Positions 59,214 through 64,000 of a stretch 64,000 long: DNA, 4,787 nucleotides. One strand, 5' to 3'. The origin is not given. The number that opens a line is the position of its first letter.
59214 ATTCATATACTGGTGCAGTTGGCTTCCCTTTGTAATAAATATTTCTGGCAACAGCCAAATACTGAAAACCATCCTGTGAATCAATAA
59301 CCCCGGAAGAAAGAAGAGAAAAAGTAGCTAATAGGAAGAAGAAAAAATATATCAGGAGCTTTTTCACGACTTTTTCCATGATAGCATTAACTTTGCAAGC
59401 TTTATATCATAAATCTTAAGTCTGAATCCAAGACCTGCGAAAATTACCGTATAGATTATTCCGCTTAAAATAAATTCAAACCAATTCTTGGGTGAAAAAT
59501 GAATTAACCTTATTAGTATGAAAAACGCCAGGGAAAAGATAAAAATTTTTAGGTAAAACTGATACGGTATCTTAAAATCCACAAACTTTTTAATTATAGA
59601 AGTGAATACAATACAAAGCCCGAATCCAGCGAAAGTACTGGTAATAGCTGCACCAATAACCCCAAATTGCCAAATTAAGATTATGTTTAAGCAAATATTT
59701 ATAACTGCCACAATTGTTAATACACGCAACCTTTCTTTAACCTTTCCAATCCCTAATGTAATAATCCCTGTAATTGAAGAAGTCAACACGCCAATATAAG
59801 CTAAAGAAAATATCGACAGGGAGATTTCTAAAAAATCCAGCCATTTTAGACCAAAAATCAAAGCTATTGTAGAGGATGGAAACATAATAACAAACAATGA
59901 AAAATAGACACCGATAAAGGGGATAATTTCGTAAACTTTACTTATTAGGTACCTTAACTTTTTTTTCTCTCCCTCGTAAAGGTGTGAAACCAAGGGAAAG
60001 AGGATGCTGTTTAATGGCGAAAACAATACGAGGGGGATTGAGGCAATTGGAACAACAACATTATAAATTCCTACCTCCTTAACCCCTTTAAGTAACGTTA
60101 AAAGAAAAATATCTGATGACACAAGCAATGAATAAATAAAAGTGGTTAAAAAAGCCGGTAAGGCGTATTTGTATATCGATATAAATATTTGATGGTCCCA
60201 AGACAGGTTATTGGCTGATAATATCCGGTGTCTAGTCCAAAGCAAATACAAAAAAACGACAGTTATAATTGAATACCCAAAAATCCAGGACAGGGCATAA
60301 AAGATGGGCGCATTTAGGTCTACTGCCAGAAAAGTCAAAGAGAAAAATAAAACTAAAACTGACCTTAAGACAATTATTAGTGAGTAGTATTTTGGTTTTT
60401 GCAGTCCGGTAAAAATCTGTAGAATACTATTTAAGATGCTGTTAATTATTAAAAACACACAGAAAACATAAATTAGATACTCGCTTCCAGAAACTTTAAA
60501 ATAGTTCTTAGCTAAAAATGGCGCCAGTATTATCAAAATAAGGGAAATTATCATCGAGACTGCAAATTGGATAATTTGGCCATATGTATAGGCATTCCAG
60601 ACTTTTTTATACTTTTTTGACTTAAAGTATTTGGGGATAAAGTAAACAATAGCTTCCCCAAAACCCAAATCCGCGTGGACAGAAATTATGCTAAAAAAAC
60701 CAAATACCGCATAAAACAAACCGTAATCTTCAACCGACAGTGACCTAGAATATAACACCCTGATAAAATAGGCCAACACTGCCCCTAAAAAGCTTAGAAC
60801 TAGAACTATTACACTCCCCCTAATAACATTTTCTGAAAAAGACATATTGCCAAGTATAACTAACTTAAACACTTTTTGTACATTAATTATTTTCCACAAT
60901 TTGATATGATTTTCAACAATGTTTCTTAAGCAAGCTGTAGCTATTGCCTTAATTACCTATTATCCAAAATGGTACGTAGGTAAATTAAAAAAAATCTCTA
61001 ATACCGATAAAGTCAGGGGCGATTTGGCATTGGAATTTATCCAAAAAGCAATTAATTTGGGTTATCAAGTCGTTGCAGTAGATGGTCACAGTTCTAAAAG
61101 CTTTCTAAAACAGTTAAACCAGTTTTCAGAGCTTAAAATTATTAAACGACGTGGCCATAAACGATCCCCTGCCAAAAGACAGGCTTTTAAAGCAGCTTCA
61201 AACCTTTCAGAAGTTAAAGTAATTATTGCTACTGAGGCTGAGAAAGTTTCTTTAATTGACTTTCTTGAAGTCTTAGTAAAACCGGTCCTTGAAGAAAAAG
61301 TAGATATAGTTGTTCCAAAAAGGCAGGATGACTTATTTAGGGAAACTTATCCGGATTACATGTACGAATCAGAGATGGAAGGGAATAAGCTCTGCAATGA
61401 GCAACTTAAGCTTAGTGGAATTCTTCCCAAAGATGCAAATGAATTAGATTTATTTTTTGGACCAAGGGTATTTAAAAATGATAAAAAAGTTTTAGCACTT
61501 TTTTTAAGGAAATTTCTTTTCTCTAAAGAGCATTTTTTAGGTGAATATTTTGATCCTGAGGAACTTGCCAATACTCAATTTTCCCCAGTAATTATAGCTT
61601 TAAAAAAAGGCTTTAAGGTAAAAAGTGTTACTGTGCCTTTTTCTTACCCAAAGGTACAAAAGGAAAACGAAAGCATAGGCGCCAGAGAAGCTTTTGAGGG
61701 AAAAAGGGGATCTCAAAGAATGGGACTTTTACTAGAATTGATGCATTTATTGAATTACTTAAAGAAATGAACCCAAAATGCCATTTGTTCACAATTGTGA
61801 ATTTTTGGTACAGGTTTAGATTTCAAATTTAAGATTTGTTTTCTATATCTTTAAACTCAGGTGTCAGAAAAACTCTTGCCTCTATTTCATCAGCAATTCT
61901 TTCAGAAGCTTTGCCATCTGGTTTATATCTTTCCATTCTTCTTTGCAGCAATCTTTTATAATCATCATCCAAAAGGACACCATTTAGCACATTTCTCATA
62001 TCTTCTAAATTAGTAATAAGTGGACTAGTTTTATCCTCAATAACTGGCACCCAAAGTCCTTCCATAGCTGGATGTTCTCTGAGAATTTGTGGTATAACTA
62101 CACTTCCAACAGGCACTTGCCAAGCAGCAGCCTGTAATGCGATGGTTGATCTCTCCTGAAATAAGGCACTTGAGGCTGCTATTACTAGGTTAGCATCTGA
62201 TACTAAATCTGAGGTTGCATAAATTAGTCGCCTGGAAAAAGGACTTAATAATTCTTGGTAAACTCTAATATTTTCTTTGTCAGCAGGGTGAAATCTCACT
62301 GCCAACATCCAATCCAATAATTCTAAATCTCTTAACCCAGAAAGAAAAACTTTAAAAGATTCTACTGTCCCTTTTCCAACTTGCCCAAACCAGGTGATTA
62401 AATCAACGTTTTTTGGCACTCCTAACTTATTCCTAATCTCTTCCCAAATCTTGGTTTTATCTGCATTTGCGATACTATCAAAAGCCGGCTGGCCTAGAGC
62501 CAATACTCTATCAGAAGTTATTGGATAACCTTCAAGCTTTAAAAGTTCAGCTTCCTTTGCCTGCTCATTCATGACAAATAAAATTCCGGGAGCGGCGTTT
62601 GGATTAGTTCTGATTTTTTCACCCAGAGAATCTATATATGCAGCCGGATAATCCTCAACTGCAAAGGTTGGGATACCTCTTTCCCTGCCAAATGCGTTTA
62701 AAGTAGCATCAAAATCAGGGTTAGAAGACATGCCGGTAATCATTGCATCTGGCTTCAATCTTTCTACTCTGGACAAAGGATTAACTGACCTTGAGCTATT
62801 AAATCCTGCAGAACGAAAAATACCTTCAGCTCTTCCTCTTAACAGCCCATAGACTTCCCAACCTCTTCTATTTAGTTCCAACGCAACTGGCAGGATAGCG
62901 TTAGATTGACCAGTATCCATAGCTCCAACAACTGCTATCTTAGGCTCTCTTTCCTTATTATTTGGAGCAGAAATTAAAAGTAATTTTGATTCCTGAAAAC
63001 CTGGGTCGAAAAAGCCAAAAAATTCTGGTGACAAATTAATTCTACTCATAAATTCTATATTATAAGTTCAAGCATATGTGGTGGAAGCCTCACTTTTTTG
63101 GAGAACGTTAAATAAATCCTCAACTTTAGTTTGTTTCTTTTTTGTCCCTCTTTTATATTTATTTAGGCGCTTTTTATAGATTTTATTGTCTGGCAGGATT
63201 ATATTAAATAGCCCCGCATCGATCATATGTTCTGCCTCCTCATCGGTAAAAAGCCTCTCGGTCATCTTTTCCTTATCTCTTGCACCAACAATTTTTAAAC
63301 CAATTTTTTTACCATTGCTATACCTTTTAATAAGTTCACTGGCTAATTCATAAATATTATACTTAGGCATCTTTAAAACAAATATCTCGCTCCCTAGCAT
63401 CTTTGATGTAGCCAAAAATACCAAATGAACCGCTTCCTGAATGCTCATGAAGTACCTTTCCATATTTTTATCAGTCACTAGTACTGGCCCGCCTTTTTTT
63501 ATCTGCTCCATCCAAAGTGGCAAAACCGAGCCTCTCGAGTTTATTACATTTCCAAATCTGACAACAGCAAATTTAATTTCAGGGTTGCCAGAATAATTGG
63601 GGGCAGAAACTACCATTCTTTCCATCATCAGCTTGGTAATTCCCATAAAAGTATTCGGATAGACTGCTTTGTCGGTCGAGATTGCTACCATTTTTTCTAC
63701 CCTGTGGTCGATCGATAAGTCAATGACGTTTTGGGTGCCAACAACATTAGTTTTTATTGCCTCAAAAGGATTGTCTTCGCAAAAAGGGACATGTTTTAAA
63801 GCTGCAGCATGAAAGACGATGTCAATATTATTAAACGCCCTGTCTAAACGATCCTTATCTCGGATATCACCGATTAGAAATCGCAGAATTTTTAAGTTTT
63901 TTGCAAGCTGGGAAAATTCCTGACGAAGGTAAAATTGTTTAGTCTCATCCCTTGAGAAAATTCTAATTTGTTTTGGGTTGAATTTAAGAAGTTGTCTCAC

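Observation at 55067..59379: Tandem GT-C paralogs with a mosaic gene-conversion pattern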

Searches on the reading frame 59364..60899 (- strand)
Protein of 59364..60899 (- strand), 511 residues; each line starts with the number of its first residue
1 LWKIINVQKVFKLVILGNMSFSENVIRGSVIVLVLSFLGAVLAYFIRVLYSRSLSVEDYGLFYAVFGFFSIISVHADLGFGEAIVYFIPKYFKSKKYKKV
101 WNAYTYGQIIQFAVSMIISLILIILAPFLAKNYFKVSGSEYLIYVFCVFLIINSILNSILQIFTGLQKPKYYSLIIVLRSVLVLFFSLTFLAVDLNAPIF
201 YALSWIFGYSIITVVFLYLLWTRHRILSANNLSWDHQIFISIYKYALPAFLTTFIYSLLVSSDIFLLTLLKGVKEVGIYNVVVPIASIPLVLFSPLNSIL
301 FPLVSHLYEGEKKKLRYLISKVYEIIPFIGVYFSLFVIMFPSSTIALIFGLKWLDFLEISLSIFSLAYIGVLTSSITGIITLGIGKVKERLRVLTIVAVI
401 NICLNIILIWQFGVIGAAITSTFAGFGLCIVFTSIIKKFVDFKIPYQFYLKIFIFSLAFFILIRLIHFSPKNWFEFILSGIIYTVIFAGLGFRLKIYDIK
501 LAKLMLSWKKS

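Call 5: search_protein_families(library=pfam, proteins=[window:59364-60899:-], max_evalue=0.01)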
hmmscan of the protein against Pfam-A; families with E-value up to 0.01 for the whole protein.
window:59364-60899:- (511 aa): 2 families
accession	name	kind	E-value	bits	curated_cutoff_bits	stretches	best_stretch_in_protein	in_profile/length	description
PF01943.22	Polysacc_synt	-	1.5e-21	77.5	28.2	1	27-306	3-272/274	Polysaccharide biosynthesis protein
PF13440.11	Polysacc_synt_3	-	1e-16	61.5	23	1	51-356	3-291/293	Polysaccharide biosynthesis protein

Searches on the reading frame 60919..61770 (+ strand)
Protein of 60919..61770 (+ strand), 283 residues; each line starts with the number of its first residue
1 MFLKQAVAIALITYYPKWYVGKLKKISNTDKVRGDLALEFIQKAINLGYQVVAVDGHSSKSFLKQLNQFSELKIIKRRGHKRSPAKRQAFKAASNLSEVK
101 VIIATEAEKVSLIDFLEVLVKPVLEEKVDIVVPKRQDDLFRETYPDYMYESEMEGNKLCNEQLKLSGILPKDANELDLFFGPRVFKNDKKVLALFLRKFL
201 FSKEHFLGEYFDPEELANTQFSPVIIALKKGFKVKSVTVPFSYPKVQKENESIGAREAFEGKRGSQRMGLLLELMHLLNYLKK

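Call 5: search_protein_families(library=pfam, proteins=[window:60919-61770:+], max_evalue=0.01)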
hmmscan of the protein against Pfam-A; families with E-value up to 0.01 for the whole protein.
window:60919-61770:+ (283 aa): 1 family
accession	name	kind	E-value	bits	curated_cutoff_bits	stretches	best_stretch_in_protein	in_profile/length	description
PF00535.33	Glycos_transf_2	-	0.00043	20.7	23.3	1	38-137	14-117/168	Glycosyl transferase family 2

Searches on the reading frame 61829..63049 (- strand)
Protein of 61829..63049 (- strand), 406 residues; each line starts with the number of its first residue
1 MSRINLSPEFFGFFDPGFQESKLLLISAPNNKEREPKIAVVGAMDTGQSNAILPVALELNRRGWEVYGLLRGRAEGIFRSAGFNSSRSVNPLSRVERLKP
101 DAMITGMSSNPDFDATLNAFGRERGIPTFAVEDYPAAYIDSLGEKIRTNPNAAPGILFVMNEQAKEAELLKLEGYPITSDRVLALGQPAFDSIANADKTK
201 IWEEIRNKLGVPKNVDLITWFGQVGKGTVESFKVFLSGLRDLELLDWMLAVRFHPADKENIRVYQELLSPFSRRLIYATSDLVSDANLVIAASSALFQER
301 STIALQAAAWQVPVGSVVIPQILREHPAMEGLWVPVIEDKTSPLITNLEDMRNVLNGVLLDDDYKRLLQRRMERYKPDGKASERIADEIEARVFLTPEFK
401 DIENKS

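Call 5: search_protein_families(library=pfam, proteins=[window:61829-63049:-], max_evalue=0.01)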
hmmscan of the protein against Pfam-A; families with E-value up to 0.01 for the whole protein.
window:61829-63049:- (406 aa): 1 family
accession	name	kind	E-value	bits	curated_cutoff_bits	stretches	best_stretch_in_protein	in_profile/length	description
PF04464.20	Glyphos_transf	-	1.6e-05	24.5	22.1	1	174-390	152-366/367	CDP-Glycerol:Poly(glycerophosphate) glycerophosphotransferase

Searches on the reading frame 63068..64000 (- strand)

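Call 62: search_protein_families(library=pfam, proteins=[window:63068-64000:-], max_evalue=0.001)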
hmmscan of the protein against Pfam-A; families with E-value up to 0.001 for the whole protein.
window:63068-64000:- (310 aa): 7 families
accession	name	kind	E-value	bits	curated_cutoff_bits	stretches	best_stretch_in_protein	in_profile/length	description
PF02719.21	Polysacc_synt_2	-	1.1e-94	317.3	20.2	1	1-261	15-284/293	Polysaccharide biosynthesis protein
PF01370.27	Epimerase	-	3.4e-20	72.9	20.9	1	32-201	43-231/240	NAD dependent epimerase/dehydratase family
PF01073.25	3Beta_HSD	-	6.1e-16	58.7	22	1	2-117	15-124/280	3-beta hydroxysteroid dehydrogenase/isomerase family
PF16363.11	GDP_Man_Dehyd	-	2.7e-11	43.9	27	1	2-111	15-131/332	GDP-mannose 4,6 dehydratase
PF07993.18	NAD_binding_4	-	2.3e-07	30.6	20.1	1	49-118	79-145/258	Male sterility protein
PF04321.23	RmlD_sub_bind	-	8e-07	28.8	27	1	44-111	35-103/287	RmlD substrate binding domain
PF13460.12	NAD_binding_10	-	2.2e-05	24.9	27.2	1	30-129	33-120/184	NAD(P)H-binding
